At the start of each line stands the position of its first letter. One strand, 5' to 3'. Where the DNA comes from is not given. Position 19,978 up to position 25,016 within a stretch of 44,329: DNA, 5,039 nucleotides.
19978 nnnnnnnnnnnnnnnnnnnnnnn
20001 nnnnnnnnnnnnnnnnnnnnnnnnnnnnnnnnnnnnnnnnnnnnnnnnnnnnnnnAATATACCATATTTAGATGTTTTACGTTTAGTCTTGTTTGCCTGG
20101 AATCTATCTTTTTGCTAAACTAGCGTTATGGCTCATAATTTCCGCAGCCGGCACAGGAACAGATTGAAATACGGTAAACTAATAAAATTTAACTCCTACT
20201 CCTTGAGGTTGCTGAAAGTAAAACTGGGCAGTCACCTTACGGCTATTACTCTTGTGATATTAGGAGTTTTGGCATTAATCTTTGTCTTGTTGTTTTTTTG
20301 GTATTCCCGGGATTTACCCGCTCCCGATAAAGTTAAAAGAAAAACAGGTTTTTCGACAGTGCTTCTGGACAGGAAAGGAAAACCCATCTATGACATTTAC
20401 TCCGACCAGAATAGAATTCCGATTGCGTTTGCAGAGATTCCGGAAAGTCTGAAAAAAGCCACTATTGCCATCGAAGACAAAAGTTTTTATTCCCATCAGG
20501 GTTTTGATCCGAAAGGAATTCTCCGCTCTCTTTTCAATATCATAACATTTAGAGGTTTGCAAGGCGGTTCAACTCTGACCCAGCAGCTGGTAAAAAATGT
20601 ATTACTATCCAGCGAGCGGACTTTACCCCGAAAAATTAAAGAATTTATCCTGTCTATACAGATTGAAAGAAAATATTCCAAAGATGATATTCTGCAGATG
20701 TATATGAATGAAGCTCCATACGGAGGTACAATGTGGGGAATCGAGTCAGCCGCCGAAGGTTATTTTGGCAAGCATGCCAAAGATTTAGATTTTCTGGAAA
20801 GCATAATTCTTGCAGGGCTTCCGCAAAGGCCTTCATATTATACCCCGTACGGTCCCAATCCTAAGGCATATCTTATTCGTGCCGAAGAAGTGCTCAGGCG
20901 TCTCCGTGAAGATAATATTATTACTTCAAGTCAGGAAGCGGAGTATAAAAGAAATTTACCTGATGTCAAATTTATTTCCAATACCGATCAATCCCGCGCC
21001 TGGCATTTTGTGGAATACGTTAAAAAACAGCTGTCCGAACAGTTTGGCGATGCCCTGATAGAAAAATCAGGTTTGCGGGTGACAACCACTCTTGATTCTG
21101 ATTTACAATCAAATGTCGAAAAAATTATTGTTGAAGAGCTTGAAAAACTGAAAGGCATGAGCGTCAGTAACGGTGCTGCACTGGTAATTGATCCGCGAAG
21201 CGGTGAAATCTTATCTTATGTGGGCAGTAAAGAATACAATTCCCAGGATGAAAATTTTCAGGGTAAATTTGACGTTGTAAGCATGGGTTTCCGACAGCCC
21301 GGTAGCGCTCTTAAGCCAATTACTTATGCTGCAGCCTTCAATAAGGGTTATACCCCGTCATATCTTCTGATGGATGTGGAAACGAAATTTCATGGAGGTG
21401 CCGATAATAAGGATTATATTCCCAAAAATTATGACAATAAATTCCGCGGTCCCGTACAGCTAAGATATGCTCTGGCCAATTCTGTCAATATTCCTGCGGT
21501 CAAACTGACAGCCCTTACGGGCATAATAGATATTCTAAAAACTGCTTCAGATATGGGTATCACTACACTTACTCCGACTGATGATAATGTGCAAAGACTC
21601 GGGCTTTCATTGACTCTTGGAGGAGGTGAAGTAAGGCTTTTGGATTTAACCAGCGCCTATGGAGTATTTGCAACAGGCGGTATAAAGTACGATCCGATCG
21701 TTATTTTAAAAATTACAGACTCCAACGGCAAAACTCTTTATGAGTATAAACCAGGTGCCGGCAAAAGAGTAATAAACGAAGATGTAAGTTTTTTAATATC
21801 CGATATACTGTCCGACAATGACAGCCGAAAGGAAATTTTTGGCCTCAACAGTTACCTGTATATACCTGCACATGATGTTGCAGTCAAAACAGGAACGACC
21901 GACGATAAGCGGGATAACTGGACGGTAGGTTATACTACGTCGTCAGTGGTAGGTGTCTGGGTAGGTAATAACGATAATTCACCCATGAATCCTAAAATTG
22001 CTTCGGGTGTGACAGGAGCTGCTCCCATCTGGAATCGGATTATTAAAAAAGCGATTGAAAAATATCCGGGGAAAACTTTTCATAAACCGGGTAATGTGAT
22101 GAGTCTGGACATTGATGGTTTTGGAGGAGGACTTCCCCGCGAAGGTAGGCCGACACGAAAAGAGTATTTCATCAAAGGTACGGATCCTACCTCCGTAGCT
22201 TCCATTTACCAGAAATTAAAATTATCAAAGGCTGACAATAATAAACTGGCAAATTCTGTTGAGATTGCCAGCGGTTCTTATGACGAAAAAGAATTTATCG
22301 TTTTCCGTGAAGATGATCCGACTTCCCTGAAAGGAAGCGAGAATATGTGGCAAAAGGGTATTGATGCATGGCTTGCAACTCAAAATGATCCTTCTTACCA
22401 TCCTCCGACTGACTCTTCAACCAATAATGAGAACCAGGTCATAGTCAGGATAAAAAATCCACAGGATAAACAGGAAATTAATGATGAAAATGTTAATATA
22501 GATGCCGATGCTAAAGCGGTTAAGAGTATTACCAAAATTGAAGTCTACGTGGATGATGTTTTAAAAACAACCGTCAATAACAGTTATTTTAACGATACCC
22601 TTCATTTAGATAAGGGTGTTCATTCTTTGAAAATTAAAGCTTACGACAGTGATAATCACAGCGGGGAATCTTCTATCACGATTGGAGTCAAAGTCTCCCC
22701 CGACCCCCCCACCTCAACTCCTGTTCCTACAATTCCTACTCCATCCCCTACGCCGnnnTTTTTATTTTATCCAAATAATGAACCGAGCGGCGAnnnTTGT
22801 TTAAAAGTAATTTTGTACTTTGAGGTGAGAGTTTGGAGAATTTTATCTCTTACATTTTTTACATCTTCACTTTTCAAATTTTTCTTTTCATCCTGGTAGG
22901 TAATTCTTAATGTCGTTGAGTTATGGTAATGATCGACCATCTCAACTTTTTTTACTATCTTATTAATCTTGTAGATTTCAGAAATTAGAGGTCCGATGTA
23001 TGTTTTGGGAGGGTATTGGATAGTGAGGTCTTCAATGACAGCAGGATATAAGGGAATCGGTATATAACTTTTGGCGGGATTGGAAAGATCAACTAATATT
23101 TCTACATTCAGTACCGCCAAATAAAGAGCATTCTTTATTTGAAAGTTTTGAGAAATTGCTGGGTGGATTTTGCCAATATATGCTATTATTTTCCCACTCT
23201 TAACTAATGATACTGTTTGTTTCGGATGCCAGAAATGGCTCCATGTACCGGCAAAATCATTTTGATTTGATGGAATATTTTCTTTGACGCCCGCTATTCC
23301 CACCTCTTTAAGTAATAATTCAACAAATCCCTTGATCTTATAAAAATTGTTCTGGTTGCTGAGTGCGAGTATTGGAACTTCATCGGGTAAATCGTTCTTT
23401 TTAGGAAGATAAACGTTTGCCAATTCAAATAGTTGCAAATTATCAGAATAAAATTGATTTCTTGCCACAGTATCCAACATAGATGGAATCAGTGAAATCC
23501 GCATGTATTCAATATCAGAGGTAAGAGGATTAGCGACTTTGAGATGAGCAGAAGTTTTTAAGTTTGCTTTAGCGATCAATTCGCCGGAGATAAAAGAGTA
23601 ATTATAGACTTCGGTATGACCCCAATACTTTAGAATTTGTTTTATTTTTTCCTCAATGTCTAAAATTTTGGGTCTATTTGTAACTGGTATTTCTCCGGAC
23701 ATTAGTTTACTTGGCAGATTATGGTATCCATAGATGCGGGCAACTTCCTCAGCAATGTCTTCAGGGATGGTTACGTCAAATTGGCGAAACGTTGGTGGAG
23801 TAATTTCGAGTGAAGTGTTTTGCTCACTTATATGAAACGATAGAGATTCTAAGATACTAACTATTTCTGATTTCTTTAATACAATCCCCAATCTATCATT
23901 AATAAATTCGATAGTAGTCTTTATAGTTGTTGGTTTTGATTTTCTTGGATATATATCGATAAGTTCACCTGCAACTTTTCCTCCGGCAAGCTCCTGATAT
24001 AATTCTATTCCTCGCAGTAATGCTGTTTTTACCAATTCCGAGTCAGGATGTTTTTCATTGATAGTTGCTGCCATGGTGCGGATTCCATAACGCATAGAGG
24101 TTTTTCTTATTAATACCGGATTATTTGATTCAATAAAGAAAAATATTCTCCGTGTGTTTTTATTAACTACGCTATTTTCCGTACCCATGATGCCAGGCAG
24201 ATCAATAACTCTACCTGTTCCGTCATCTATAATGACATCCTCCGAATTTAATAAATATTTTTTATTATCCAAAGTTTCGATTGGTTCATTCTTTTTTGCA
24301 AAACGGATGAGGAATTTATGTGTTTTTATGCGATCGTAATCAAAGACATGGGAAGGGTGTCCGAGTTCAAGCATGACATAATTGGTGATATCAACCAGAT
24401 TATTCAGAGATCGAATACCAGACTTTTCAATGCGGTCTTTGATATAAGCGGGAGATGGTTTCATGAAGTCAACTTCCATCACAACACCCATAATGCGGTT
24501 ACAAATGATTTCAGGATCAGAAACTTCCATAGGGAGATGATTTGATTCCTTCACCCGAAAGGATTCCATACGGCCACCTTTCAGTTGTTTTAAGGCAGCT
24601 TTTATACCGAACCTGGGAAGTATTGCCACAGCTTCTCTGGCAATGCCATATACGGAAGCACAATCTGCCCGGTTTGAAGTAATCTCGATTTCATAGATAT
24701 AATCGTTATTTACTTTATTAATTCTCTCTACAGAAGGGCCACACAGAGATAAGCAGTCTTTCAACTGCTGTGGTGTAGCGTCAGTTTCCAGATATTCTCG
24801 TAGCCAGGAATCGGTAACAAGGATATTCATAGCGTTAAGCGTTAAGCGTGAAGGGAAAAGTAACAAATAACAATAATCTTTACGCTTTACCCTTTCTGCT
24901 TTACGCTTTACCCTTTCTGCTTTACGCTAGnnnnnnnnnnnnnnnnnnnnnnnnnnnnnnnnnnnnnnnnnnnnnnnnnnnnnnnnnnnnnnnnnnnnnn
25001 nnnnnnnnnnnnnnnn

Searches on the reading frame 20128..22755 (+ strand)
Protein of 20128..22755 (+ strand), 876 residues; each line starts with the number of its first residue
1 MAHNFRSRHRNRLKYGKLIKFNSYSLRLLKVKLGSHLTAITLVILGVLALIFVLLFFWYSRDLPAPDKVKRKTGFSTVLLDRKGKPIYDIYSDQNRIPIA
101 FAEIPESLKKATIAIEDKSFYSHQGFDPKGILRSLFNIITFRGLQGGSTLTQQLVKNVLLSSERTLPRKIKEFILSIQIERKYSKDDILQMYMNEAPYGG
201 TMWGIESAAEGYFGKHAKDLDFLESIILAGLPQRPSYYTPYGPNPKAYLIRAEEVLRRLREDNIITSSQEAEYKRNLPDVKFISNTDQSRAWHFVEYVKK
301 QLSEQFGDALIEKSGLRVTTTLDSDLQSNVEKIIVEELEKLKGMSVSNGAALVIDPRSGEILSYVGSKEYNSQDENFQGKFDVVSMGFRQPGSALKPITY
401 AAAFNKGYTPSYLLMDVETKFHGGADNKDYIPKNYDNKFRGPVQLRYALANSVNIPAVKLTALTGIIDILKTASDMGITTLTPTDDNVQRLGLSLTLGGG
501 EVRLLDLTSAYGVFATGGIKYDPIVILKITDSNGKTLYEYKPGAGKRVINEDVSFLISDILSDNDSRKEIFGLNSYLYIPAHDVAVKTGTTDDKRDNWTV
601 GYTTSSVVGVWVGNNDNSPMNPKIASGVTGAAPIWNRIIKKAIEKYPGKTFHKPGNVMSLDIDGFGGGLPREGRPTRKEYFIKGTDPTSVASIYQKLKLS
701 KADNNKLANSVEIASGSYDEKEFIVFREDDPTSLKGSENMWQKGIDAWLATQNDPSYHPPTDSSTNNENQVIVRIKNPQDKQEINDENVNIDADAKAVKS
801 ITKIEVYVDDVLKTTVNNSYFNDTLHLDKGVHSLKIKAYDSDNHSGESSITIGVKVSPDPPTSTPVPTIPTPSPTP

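Call 10: search_protein_families(library=pfam, proteins=[window:20128-22755:+], max_evalue=0.001)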
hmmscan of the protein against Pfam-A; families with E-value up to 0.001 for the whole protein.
window:20128-22755:+ (876 aa): 3 families
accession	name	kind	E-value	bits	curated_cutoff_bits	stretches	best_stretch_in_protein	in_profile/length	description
PF00912.28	Transgly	-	4.3e-58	196.1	27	1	84-259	2-177/178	Transglycosylase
PF00905.27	Transpeptidase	-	7.3e-24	84.9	22.1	1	349-638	1-297/299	Penicillin binding protein transpeptidase domain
PF17957.7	Big_7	-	1.6e-07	32.3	24.1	1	773-835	3-69/70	Bacterial Ig domain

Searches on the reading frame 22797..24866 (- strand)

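Call 10: search_protein_families(library=pfam, proteins=[window:22797-24866:-], max_evalue=0.001)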
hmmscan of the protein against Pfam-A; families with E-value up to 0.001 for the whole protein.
window:22797-24866:- (690 aa): 4 families
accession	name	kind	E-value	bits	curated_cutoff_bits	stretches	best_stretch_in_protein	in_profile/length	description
PF03483.22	B3_4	-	6.2e-48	163.1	29.3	1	124-295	4-174/174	B3/4 domain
PF17759.6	tRNA_synthFbeta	-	6.7e-39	134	22.4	1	384-587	1-213/214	Phenylalanyl tRNA synthetase beta chain CLM domain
PF03484.21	B5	-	4.8e-22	78.4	28.6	1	315-381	1-67/67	tRNA synthetase B5 domain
PF03147.19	FDX-ACB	-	2.1e-09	38.1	31.1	1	605-687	1-92/94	Ferredoxin-fold anticodon binding domain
